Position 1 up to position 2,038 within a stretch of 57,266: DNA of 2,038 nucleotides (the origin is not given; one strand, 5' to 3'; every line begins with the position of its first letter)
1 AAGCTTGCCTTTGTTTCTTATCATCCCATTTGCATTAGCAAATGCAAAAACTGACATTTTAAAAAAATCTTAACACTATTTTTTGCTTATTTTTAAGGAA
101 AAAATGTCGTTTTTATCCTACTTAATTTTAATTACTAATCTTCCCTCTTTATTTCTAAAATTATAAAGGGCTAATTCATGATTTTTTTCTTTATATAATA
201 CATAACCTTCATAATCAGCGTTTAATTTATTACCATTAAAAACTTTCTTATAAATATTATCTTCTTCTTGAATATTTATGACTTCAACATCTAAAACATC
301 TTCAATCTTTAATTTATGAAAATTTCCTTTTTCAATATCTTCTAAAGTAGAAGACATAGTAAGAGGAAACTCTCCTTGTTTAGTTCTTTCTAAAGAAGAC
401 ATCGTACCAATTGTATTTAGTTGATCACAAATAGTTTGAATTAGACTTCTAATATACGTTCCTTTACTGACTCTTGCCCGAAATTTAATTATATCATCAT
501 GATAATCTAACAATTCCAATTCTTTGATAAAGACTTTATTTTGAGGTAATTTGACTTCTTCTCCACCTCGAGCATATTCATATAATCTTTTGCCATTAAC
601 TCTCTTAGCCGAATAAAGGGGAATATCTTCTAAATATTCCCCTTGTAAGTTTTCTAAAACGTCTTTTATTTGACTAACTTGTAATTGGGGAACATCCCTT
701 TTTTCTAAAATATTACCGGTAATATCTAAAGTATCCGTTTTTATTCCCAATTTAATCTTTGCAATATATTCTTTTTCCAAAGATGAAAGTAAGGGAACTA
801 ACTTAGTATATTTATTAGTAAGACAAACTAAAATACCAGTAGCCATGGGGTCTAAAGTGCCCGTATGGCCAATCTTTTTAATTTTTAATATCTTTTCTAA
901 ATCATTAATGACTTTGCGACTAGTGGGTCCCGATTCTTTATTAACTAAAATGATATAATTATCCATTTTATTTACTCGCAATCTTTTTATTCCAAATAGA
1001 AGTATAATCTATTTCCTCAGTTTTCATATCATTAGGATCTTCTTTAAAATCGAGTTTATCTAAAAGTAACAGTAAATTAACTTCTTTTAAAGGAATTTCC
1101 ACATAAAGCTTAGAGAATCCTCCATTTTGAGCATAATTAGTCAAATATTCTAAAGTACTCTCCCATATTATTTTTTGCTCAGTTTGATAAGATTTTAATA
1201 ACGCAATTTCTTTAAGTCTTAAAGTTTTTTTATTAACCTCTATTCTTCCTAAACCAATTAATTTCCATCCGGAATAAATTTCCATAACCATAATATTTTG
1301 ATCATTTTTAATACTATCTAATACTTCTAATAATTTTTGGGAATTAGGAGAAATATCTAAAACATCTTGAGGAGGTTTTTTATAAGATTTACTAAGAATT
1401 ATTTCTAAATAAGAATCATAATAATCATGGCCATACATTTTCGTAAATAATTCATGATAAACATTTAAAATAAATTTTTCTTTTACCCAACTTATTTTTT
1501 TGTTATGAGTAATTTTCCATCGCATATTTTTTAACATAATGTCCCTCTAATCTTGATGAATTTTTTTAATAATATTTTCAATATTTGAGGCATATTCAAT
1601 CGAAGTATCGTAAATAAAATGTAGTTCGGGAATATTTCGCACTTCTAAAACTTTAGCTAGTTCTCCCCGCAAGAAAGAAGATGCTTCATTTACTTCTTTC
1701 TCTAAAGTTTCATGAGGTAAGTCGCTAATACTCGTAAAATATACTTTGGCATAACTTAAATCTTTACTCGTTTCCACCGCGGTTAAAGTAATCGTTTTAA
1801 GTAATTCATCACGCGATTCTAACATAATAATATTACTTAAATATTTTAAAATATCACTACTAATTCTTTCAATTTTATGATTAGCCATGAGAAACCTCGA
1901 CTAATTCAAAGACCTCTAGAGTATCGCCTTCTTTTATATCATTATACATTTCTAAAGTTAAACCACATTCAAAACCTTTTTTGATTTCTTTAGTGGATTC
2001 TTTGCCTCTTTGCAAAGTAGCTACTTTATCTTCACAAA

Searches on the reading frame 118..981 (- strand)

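Call 95: search_protein_families(library=pfam, proteins=[window:118-981:-], max_evalue=0.001)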
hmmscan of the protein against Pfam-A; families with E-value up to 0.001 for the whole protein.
window:118-981:- (287 aa): 2 families
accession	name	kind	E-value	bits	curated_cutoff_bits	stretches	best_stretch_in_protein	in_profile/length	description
PF01509.24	TruB_N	-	1.1e-50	172.4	27.3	1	30-177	2-149/149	TruB family pseudouridylate synthase (N terminal domain)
PF16198.10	TruB_C_2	-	3.5e-05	24.3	29.3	1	178-218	1-41/66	tRNA pseudouridylate synthase B C-terminal domain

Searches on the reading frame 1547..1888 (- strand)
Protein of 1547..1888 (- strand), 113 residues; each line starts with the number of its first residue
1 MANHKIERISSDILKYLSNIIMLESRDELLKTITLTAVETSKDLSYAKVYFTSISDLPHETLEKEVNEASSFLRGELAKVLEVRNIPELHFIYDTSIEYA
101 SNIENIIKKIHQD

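Call 95: search_protein_families(library=pfam, proteins=[window:1547-1888:-], max_evalue=0.001)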
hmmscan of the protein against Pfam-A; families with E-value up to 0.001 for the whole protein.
window:1547-1888:- (113 aa): 1 family
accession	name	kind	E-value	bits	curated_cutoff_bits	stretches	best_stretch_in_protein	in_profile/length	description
PF02033.23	RBFA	-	8.8e-27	93.9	34.7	1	6-107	2-105/105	Ribosome-binding factor A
